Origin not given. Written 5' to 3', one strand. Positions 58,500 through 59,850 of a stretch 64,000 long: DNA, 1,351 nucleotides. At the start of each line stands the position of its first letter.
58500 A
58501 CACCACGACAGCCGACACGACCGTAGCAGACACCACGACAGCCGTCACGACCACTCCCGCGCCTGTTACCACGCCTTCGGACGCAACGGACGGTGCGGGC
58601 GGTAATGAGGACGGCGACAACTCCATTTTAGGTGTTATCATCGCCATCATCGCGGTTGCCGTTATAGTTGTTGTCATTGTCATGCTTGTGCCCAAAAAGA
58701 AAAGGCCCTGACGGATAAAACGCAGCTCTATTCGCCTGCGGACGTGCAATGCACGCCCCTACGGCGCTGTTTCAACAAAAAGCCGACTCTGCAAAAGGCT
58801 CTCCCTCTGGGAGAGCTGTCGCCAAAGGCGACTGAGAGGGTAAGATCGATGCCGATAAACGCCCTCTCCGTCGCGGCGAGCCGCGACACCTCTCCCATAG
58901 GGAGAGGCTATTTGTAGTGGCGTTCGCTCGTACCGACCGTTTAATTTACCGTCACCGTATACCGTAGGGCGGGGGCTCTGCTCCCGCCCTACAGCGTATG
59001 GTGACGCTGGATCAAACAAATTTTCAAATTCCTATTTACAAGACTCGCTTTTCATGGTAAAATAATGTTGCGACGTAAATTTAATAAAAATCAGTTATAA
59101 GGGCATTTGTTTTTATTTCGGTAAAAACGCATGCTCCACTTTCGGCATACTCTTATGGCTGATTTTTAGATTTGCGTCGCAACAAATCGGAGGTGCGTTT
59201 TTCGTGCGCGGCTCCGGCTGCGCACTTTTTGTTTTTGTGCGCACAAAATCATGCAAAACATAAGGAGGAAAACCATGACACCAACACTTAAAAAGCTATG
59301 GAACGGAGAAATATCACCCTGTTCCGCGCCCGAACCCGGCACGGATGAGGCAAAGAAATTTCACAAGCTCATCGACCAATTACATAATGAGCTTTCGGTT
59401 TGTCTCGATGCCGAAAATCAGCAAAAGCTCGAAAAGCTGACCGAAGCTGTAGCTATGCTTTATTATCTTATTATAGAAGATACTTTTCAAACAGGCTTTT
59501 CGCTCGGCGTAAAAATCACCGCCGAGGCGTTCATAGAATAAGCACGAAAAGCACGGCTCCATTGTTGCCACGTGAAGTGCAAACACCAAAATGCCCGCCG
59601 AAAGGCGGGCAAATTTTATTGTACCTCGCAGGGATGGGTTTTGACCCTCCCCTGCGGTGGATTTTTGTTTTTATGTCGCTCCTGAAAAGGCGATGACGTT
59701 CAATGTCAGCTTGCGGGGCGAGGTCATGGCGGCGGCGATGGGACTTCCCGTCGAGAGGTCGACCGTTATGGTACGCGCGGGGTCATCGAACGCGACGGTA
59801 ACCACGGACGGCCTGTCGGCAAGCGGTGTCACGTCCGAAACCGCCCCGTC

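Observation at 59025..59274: Promoter, 119-nt extended hairpin domain and intrinsic terminator immediately upstream of a small low-GC gene: a riboswitch-like or attenuator leader of unknown class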

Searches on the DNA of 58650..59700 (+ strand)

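Call 4: search_rna_families(source=window, start=58650, end=59700, threshold=evalue, max_evalue=10, show_alignments=3)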
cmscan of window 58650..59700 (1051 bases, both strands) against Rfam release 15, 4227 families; matches with E-value up to 10: 13.
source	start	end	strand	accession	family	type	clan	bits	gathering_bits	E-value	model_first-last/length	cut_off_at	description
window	59067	59185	+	RF04133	MIR2646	Gene; miRNA;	-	28.1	245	0.00074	69-191/256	no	MIR2646 microRNA precursor family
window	59073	59177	+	RF03585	mir-3938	Gene; miRNA;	-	20.5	94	0.29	1-88/88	no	mir-3938 microRNA precursor family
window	59030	59187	+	RF01448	S_pombe_snR93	Gene; snRNA; snoRNA; HACA-box;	-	19.7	45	2.2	1-143/143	no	small nucleolar RNA snR93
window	59089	59172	+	RF00097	snoR71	Gene; snRNA; snoRNA; CD-box;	-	19.4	40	0.55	1-107/107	no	Plant small nucleolar RNA R71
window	59586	59610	-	RF01748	nuoG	Cis-reg;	-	17.2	33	0.81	16-40/43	no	nuoG RNA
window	59301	59368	+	RF02125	JPX_2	Gene; lncRNA;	-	16.6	48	1.5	1-69/69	no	JPX transcript, XIST activator conserved region 2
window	58805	58903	+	RF04057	MIR1432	Gene; miRNA;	-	16.5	90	7.6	1-89/89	no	MIR1432 microRNA precursor family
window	58931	59025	+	RF03248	MIR9772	Gene; miRNA;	-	16.5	64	8.1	1-92/92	no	MIR9772 microRNA precursor family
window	59200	59260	-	RF00932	mir-471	Gene; miRNA;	-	16.1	80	4.9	1-66/66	no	mir-471 microRNA precursor family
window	59585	59659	-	RF00513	Trp_leader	Cis-reg; leader;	-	15.5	41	4.9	1-100/100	no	Tryptophan operon leader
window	59446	59543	-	RF01005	MIR530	Gene; miRNA;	-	15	85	8.9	37-138/172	no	MIR530 microRNA precursor family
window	59585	59634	-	RF02837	anti-hemB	Gene; sRNA;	-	13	49.5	5.2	1-81/81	no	Burkholderia RNA 7 (anti-hemB)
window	59680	59700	+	RF01734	Fluoride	Cis-reg; riboswitch;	-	11.4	34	5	1-21/64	3'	Fluoride riboswitch aptamer (crcB RNA motif)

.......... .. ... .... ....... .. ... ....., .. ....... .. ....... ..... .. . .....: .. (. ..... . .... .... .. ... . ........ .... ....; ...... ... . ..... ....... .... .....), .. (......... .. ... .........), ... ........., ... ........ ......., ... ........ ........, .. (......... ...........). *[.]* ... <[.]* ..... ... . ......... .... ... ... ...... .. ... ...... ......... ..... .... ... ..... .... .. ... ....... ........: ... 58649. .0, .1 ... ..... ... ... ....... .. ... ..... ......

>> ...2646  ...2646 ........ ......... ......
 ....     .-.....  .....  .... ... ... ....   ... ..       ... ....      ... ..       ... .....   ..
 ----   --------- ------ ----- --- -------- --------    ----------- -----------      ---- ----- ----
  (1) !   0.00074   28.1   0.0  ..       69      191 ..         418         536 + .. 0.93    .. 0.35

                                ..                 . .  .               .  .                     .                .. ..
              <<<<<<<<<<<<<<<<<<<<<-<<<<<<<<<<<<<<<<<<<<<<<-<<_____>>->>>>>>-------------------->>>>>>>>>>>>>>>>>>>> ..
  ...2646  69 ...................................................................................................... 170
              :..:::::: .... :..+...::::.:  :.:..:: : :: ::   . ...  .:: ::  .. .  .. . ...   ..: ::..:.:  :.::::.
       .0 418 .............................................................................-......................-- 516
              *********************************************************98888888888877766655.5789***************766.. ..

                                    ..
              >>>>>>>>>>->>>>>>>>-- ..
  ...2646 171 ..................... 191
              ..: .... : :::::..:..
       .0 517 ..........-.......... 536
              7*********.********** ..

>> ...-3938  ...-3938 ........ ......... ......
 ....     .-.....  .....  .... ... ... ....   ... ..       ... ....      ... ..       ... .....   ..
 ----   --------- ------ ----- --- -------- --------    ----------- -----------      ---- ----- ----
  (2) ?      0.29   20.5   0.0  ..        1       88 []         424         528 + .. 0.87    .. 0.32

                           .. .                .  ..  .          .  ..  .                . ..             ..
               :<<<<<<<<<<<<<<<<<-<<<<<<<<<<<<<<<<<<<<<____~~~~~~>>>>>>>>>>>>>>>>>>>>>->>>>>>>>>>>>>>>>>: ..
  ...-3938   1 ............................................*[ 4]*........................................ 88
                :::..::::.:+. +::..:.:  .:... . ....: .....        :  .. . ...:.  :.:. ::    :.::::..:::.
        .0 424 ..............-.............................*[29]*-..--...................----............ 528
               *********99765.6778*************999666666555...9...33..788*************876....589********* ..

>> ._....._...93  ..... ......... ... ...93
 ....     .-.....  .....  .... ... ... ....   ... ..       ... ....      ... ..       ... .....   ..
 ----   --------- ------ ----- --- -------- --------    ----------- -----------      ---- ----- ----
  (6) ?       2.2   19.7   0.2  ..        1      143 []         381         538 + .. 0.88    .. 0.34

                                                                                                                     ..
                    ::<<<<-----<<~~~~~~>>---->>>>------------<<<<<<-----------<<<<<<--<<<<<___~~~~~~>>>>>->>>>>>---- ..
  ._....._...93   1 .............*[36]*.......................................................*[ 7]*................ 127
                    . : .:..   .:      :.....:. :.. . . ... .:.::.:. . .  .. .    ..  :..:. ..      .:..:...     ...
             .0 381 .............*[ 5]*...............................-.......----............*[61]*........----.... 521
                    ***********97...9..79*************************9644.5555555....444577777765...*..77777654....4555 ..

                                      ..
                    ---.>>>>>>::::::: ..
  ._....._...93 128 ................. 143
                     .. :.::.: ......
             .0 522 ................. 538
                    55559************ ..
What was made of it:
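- On Any curated RNA family in Rfam 15 (riboswitches, leaders, sRNAs): Call 4 (58650-59700, E up to 10): only microRNA or snoRNA-type long-hairpin hits far below threshold; the best was 28 bits against a threshold of 245.
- Closest known: T-box leaders. Different: The T-box model does not match here (call 4).
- Closest known: Protein-dependent attenuators of Firmicutes. Different: The PyrR family in Rfam does not match (call 4).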

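Call 34: search_dna_similar(query=window:59030-59280:+, collection=phages, mode=distant, max_evalue=0.01)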
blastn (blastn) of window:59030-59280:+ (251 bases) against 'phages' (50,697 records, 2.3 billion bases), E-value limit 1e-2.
Records with a match: 2; places in all: 2; records where one place covers at least 80% of the query: 0.
Best place of each record, by identity: 60-80% 2.
By first word of the organism name: Bacteriophage 2.
By host as written in the record: - 2.
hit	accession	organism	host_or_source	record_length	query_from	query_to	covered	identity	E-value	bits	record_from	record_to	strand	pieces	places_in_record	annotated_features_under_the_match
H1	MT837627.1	Bacteriophage sp.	human fecal samples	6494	80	207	51%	75.9%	1e-11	76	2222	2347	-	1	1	record has no annotation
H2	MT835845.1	Bacteriophage sp.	human fecal samples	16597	81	201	48%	76.6%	1e-11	76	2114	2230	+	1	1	record has no annotation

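Call 35: search_dna_similar(query=window:59030-59280:+, collection=plasmids, mode=distant, max_evalue=0.01)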
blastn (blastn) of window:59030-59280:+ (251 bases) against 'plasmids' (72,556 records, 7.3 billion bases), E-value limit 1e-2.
No match.
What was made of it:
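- Tried and rejected: No match (call 35).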

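Call 38: get_annotated_region(hit=H1, flank=2500)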
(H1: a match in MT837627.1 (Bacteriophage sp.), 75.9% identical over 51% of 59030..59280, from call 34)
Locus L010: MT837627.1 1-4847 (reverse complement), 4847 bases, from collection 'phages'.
description: UNVERIFIED: Bacteriophage sp. clone scaffold_5324 genomic sequence.
organism: Bacteriophage sp. (NCBI taxid 38018)
taxonomy: Viruses
host: -; source: human fecal samples; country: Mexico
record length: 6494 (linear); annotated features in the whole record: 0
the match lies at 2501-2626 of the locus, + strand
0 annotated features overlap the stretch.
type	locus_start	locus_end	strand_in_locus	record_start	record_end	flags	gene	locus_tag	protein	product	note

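Call 39: get_annotated_region(hit=H2, flank=2500)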
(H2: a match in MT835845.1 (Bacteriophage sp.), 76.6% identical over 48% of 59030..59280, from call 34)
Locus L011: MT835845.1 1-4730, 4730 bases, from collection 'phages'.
description: UNVERIFIED: Bacteriophage sp. clone scaffold_810 genomic sequence.
organism: Bacteriophage sp. (NCBI taxid 38018)
taxonomy: Viruses
host: -; source: human fecal samples; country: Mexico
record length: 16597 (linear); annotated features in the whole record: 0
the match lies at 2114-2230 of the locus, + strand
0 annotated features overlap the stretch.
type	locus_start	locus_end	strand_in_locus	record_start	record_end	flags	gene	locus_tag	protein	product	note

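Call 68: build_rna_model(alignment_id=A6, structure=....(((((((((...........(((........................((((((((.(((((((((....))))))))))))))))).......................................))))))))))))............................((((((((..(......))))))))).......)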
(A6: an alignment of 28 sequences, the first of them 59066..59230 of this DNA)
Model R1 built from alignment A6 (28 sequences, 202 columns); structure: as given.
model positions 165; base pairs 38; branch points 1; effective number of sequences 1.83; information 0.59 bits per position. Calibrated on 0.2 Mb of random sequence (short: E-values are rough).
structure used (alignment columns):
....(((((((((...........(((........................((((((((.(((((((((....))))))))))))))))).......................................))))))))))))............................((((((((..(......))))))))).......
